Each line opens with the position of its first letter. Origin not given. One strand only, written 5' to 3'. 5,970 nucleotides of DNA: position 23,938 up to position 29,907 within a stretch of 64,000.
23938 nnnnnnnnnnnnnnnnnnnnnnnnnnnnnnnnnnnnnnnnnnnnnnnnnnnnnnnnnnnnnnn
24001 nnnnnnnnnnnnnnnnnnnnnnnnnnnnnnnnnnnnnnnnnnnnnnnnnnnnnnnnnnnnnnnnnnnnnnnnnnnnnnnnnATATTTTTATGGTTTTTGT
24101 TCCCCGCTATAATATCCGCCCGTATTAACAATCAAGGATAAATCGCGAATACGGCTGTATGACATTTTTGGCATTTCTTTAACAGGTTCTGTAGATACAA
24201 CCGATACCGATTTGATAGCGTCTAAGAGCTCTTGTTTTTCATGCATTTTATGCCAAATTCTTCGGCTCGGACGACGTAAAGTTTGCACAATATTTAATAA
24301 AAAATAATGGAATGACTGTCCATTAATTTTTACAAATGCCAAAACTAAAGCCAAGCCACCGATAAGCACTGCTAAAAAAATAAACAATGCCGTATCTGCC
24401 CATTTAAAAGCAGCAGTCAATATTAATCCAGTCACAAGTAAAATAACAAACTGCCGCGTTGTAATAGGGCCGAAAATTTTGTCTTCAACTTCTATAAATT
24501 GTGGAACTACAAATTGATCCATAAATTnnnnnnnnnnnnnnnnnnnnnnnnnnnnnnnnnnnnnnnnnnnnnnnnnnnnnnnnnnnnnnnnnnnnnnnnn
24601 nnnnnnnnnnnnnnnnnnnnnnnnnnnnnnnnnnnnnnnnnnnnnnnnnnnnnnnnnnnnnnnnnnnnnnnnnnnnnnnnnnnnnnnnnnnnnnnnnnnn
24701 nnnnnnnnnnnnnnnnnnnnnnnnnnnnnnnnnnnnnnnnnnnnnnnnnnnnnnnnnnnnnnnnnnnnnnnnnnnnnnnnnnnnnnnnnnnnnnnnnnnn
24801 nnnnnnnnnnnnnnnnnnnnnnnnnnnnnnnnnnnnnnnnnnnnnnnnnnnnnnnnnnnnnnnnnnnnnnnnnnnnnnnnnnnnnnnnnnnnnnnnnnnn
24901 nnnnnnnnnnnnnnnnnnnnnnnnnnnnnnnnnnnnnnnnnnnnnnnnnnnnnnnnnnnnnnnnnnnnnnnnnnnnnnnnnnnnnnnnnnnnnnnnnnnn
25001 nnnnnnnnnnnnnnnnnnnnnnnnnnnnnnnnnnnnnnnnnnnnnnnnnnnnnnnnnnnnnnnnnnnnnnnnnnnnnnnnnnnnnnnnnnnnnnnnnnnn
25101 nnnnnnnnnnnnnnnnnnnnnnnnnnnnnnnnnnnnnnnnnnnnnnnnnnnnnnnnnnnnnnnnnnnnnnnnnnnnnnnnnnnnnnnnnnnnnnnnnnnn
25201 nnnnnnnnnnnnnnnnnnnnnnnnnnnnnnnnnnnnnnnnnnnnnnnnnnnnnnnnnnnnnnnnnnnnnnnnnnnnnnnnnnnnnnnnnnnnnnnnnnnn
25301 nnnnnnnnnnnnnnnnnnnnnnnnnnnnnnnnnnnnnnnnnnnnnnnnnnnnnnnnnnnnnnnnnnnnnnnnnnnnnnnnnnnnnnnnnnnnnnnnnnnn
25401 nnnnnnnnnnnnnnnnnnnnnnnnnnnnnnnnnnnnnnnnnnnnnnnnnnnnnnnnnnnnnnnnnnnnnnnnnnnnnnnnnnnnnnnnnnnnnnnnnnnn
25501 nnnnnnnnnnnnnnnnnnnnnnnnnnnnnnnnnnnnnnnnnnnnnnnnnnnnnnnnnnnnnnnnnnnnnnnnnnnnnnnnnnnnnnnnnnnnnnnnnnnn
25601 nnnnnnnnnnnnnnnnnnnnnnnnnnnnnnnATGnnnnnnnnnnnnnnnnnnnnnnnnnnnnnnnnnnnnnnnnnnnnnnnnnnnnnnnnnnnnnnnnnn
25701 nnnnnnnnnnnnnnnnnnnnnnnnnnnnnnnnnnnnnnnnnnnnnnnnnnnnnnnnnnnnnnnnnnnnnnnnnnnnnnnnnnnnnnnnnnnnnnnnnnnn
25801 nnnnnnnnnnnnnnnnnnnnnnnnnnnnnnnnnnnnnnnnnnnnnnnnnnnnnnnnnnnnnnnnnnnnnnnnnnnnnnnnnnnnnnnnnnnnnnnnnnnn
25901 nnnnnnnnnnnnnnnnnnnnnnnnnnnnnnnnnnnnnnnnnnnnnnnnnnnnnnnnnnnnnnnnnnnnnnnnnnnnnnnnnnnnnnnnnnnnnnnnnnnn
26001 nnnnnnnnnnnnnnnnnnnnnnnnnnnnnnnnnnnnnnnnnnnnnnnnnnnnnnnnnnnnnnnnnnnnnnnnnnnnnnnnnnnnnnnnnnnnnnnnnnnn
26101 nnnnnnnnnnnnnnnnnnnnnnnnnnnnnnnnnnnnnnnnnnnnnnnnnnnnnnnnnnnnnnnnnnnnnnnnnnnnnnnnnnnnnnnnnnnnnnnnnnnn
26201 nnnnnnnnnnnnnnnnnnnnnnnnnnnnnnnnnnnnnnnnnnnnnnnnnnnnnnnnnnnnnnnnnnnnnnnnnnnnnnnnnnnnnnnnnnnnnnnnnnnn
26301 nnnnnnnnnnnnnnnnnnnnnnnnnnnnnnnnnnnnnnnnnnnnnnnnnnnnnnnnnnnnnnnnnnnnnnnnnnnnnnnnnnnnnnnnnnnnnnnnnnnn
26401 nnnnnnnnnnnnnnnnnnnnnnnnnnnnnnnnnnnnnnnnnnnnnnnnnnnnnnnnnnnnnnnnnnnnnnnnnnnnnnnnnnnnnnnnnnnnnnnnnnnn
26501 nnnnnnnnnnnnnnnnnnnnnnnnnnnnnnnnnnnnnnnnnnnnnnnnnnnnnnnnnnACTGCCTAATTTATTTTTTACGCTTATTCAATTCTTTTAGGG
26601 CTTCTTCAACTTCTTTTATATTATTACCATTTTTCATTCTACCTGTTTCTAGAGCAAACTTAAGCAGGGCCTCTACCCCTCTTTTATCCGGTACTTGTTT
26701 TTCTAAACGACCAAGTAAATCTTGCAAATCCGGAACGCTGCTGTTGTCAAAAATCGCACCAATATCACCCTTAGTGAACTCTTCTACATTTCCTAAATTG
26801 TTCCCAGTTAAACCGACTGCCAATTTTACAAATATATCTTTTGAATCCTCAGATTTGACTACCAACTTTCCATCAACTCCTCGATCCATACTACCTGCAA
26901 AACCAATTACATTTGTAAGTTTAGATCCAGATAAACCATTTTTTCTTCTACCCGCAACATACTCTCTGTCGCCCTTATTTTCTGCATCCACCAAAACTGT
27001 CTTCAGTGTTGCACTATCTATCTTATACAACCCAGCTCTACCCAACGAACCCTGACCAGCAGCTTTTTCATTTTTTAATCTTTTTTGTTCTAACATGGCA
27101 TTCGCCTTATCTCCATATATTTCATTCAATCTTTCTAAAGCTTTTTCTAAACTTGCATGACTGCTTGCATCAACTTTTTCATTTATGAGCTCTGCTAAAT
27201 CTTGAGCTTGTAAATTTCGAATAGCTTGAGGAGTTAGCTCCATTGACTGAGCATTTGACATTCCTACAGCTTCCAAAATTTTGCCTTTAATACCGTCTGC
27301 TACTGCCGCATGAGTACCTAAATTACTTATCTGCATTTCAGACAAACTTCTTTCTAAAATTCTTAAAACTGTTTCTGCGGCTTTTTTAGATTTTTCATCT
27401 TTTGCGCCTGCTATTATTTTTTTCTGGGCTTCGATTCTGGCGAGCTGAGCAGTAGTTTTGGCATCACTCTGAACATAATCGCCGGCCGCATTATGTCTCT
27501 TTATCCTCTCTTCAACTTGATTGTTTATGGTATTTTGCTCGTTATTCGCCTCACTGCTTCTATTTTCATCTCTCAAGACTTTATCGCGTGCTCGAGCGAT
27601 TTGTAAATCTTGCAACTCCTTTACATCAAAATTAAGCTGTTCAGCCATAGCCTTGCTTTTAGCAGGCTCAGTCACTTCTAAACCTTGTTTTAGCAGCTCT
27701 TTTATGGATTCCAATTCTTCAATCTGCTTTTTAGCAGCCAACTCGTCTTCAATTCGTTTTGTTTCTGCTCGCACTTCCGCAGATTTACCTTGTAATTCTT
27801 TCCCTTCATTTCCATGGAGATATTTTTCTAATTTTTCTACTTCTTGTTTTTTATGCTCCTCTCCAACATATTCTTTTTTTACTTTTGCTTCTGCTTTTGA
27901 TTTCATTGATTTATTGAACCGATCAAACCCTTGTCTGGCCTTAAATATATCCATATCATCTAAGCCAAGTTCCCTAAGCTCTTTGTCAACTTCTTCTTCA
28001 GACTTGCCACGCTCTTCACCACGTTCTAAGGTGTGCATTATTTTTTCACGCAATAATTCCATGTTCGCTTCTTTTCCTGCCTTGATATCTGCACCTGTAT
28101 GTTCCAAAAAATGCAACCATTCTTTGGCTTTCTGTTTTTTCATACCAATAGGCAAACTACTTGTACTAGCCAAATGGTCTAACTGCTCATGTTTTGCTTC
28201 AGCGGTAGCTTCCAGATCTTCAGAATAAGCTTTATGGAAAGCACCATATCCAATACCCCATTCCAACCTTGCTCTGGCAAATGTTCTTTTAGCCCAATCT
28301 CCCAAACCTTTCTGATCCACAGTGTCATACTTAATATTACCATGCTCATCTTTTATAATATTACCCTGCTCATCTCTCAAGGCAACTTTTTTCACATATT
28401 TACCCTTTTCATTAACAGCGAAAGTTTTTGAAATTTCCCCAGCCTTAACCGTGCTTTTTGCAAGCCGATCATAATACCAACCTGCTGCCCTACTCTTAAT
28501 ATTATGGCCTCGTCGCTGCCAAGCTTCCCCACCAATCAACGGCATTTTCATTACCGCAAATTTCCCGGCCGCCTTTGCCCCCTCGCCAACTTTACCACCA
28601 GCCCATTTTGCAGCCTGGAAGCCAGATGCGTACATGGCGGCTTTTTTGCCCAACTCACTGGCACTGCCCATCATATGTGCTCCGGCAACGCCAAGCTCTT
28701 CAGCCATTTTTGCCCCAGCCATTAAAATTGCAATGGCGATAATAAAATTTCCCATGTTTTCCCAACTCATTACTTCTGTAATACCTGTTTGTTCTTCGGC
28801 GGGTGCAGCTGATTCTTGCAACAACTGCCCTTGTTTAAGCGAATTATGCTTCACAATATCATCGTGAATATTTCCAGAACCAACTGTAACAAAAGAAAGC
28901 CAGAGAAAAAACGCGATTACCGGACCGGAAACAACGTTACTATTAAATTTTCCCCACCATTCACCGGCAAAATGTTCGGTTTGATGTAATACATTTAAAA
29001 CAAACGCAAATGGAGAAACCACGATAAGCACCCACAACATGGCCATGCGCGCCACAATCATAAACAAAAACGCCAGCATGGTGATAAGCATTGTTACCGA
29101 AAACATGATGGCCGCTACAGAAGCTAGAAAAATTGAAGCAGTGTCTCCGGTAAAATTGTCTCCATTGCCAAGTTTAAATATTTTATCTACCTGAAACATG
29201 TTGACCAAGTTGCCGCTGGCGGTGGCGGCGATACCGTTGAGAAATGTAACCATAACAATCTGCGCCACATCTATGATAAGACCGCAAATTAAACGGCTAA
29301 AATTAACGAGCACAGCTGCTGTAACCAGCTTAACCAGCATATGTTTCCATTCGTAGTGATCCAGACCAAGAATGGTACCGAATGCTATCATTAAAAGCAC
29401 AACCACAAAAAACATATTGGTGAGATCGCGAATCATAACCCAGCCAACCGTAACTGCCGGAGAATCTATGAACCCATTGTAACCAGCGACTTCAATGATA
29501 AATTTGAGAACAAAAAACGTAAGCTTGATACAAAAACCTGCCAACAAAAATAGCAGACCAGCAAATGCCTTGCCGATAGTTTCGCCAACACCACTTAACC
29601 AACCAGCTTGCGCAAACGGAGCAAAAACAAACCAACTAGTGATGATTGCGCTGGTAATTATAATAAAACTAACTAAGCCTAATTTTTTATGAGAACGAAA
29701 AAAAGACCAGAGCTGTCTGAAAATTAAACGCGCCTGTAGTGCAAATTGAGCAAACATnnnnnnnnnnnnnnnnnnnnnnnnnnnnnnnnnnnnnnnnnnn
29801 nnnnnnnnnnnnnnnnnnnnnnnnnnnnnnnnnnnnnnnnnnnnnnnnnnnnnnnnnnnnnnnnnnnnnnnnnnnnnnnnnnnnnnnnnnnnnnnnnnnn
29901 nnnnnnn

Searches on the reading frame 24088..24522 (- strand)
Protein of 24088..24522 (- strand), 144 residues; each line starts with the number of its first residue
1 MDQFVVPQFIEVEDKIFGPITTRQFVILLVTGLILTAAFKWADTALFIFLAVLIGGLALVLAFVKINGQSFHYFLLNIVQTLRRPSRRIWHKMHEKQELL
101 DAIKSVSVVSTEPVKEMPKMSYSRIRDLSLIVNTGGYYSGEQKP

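Call 50: search_protein_families(library=ncbifam, proteins=[window:24088-24522:-], max_evalue=0.01)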
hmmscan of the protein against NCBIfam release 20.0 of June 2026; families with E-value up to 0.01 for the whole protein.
window:24088-24522:- (144 aa): 1 family
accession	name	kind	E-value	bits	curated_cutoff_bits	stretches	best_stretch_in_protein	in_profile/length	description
NF042935.1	SCO6880_fam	subfamily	0.00024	20.2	60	1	15-88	12-84/477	SCO6880 family protein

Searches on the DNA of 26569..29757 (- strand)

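Call 99: search_rna_families(sources=[L019, L020, L029, L032, L041, L051, L053, L055, L057], threshold=gathering)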
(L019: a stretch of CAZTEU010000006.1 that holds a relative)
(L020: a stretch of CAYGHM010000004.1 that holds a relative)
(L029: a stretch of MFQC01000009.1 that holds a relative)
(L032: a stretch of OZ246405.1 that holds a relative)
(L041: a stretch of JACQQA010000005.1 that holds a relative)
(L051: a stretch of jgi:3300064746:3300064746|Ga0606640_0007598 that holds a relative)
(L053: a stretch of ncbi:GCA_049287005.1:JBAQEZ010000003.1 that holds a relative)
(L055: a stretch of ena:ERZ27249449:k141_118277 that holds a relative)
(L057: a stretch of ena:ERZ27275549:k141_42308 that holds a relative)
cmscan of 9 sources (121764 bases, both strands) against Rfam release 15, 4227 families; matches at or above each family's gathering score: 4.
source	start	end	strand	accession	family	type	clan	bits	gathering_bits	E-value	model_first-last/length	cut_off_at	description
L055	3466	3537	+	RF00005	tRNA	Gene; tRNA;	CL00001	63.3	29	4.1e-11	1-71/71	no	tRNA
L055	3548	3630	+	RF00005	tRNA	Gene; tRNA;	CL00001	58.3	29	9.9e-10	1-71/71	no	tRNA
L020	20270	20356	+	RF00005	tRNA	Gene; tRNA;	CL00001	55.5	29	6e-09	1-71/71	no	tRNA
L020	20527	20613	+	RF00005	tRNA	Gene; tRNA;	CL00001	43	29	1.6e-05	1-71/71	no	tRNA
